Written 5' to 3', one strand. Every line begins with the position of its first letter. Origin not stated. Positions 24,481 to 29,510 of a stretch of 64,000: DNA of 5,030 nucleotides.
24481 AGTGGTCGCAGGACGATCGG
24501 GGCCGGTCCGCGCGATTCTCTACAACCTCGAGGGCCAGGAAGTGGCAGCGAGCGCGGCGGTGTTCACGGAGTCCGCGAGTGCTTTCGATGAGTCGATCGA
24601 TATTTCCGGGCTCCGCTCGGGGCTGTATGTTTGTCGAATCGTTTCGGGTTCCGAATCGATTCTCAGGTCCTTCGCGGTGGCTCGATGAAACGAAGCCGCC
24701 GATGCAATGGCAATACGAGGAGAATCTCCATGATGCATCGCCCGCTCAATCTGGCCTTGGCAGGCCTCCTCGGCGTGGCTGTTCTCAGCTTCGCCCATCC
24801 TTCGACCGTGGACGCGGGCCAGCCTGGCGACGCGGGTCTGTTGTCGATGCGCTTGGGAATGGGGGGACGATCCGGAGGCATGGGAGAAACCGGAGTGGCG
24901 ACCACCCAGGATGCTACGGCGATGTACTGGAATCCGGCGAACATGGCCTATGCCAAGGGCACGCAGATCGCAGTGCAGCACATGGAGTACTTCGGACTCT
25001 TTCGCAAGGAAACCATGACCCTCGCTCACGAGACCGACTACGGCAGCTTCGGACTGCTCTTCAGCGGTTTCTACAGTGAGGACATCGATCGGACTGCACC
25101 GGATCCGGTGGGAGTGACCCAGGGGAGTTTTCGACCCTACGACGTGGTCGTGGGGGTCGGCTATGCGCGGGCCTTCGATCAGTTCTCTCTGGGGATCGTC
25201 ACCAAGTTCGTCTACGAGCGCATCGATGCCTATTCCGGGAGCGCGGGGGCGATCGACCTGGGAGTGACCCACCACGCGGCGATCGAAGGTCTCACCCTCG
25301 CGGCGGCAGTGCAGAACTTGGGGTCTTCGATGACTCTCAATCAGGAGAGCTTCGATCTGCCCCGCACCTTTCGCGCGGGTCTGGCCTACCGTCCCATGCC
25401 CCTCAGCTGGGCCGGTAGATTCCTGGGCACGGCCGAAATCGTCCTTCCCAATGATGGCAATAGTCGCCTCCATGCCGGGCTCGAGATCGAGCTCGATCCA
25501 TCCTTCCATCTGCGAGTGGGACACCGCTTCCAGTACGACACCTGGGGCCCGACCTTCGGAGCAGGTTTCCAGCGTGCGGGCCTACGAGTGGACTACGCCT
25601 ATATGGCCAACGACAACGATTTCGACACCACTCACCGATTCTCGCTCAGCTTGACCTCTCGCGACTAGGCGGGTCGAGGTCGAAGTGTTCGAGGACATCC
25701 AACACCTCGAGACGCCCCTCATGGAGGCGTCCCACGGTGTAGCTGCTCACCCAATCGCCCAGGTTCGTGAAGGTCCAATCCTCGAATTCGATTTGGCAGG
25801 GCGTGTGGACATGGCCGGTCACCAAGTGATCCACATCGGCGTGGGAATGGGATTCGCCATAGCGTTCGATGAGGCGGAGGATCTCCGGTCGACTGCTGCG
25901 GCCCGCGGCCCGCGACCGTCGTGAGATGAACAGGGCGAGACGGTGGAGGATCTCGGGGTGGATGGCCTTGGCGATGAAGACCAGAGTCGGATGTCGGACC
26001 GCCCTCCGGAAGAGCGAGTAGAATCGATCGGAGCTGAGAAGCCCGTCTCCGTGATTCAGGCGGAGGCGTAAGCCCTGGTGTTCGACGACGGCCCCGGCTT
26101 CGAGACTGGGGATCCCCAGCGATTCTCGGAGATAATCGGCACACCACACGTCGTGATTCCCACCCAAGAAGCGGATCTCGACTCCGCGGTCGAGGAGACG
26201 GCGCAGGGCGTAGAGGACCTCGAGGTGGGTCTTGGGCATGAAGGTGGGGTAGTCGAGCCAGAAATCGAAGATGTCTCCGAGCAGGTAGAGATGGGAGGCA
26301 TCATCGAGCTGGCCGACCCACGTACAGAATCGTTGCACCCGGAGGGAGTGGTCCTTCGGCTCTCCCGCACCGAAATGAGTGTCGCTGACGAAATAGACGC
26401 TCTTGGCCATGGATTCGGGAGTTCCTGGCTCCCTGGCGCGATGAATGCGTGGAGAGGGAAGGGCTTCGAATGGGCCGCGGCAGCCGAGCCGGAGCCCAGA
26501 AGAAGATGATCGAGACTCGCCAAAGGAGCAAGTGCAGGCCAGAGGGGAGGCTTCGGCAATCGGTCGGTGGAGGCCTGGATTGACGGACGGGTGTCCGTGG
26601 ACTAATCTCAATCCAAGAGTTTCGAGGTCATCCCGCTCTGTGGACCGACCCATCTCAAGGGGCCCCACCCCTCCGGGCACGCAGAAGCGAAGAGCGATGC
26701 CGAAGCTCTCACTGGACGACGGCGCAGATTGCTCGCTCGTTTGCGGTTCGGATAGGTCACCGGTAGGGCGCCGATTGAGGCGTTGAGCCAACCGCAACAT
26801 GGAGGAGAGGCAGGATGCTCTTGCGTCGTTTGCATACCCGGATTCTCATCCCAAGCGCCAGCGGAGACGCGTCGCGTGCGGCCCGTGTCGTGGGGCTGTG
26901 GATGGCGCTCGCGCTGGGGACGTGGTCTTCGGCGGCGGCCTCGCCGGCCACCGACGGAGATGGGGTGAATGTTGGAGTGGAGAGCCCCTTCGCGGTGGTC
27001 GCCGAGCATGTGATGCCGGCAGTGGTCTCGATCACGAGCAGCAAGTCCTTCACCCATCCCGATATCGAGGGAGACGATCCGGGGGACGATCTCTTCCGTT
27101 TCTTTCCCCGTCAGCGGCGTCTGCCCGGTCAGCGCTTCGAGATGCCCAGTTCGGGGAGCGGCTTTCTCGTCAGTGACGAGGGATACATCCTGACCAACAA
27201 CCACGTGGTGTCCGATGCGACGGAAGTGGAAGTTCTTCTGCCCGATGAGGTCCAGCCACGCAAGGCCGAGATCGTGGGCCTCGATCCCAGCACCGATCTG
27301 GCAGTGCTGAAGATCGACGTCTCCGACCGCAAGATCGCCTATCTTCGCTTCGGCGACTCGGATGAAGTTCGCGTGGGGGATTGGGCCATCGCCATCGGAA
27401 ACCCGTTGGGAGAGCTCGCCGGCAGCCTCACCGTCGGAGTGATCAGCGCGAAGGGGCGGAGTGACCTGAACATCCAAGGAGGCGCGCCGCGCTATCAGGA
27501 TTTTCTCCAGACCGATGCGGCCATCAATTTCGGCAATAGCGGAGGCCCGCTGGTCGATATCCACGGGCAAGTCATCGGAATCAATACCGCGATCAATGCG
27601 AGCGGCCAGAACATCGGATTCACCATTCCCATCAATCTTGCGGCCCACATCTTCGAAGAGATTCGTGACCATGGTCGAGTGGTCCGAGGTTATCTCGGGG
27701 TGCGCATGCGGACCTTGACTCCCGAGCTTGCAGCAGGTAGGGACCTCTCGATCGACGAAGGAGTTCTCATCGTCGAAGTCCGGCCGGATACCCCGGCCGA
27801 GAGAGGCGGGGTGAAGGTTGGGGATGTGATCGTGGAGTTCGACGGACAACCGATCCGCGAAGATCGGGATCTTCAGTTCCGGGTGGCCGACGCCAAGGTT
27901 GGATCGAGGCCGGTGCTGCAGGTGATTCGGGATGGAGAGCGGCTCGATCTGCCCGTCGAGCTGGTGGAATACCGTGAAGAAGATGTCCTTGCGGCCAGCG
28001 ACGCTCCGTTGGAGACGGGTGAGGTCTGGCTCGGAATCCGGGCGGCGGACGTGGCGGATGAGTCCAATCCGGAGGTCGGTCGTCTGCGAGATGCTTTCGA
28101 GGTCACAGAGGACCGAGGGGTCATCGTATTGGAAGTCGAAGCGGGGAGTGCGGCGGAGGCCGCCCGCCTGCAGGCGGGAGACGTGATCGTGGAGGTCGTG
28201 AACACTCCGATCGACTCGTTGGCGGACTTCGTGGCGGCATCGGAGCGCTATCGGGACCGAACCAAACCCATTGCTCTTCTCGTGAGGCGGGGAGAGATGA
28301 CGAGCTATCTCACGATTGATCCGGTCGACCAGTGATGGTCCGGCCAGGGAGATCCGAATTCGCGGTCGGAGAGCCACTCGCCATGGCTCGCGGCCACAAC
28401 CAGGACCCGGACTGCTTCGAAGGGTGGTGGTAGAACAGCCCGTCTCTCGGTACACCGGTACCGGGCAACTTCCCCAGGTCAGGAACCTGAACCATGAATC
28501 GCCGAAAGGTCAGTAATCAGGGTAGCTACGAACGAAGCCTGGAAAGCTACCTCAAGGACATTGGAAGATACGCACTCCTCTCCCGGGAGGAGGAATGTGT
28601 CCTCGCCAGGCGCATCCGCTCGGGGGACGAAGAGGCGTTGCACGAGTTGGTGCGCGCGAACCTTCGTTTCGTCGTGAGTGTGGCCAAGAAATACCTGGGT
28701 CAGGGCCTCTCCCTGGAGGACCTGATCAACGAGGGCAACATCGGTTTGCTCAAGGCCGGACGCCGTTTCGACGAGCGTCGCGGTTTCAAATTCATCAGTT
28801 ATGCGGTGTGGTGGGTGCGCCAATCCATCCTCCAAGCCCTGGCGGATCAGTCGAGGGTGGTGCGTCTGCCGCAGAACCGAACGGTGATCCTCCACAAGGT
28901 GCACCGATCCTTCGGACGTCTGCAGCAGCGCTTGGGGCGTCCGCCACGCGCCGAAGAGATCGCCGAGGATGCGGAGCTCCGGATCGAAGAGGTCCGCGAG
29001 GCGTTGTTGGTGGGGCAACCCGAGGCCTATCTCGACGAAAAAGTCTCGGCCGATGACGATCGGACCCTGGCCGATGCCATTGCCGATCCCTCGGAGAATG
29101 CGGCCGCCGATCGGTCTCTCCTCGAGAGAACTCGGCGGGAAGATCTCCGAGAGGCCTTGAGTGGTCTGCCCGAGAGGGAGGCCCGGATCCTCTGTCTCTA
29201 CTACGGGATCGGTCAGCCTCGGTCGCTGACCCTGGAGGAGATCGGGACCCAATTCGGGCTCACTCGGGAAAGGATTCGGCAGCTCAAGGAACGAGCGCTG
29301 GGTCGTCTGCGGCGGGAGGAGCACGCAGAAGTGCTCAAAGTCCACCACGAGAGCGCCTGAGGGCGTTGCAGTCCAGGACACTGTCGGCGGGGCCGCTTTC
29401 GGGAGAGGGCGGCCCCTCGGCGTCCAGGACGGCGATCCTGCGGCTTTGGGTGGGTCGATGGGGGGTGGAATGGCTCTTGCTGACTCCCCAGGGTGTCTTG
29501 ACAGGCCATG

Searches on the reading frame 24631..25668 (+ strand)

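Call 6: search_protein_families(library=pfam, proteins=[window:24631-25668:+], max_evalue=0.01)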
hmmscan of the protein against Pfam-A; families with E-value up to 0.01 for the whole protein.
window:24631-25668:+ (345 aa): 3 families
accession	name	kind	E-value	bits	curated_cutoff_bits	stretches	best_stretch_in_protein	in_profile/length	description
PF03687.19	UPF0164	-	1e-09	38.1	21.4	1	34-150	6-121/325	Uncharacterised protein family (UPF0164)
PF19572.5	PorV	-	5.5e-06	26.5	27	1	79-115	22-59/243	Type IX secretion system protein PorV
PF03349.22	Toluene_X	-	0.0074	15.2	29.7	0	88-115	30-57/421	Outer membrane protein transport protein (OMPP1/FadL/TodX)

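Call 54: search_protein_families(library=ncbifam, proteins=[window:24631-25668:+], max_evalue=0.01)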
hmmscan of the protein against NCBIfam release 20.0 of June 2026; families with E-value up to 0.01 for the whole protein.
window:24631-25668:+ (345 aa): 4 families
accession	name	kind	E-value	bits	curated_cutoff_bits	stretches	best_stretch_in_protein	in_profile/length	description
NF033709.1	PorV_fam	subfamily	1e-45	156.8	90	1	72-341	6-324/326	PorV/PorQ family protein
NF033711.1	T9SS_PorQ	equivalog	1.4e-24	86.8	220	1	62-255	18-213/335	type IX secretion system protein PorQ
NF033710.1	T9SS_OM_PorV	equivalog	7.6e-19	68.1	250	1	67-253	23-229/367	type IX secretion system outer membrane channel protein PorV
NF052325.1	PorVQ2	equivalog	8.6e-15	54.5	325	1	73-228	30-196/354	putative type IX sorting system protein PorV2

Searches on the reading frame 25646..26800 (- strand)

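Call 24: search_protein_families(library=pfam, proteins=[window:25646-26800:-], max_evalue=0.001)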
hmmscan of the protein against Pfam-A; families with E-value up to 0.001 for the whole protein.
window:25646-26800:- (384 aa): 2 families
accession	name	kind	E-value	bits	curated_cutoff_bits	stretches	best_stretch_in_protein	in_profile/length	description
PF00149.33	Metallophos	-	9.5e-07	29.9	21.5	1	135-334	3-191/191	Calcineurin-like phosphoesterase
PF12850.12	Metallophos_2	-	7.3e-06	26.5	27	0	135-267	3-103/154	Calcineurin-like phosphoesterase superfamily domain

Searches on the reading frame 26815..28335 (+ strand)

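Call 24: search_protein_families(library=pfam, proteins=[window:26815-28335:+], max_evalue=0.001)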
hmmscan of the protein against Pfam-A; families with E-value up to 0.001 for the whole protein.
window:26815-28335:+ (506 aa): 7 families
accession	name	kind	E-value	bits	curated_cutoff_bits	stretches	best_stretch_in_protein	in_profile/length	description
PF13365.12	Trypsin_2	-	1.5e-34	120.2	27.6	1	114-256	1-144/144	Trypsin-like peptidase domain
PF13180.12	PDZ_2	-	8.3e-28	96.9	27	2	292-383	1-80/80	PDZ domain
PF00089.32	Trypsin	-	3.9e-20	73.1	20.6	1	115-274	28-214/220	Trypsin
PF00595.29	PDZ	-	5.3e-17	62.4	23.2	2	293-353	11-63/81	PDZ domain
PF17820.7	PDZ_6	-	1e-16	60.8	27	2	319-372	2-54/54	PDZ domain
PF04495.20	GRASP55_65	-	0.00065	20.5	27.7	0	428-490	37-98/138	GRASP55/65 PDZ-like domain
PF10459.15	Peptidase_S46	-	0.00074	18.7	22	0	113-135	48-70/698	Peptidase S46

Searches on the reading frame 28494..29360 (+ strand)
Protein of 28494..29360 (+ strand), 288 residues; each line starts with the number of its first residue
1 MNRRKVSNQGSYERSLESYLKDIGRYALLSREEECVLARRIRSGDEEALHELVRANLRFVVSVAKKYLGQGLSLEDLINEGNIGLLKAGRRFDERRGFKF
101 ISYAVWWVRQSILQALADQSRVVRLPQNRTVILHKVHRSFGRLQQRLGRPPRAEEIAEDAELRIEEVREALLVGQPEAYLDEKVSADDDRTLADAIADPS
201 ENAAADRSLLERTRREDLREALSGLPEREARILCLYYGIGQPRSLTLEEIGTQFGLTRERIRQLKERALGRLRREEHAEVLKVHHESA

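Call 24: search_protein_families(library=pfam, proteins=[window:28494-29360:+], max_evalue=0.001)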
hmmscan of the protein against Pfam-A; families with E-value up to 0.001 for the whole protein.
window:28494-29360:+ (288 aa): 4 families
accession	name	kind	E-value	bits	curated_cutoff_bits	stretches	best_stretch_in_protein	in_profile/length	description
PF04542.20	Sigma70_r2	-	1.1e-21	76.8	24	1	52-121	1-70/71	Sigma-70 region 2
PF04545.22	Sigma70_r4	-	4.2e-16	58.6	24.1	1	221-273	1-49/50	Sigma-70, region 4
PF04539.22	Sigma70_r3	-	3.2e-13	50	25.3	1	135-203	5-73/78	Sigma-70 region 3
PF00140.25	Sigma70_r1_2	-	1e-12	48.2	22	1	15-47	2-34/34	Sigma-70 factor, region 1.2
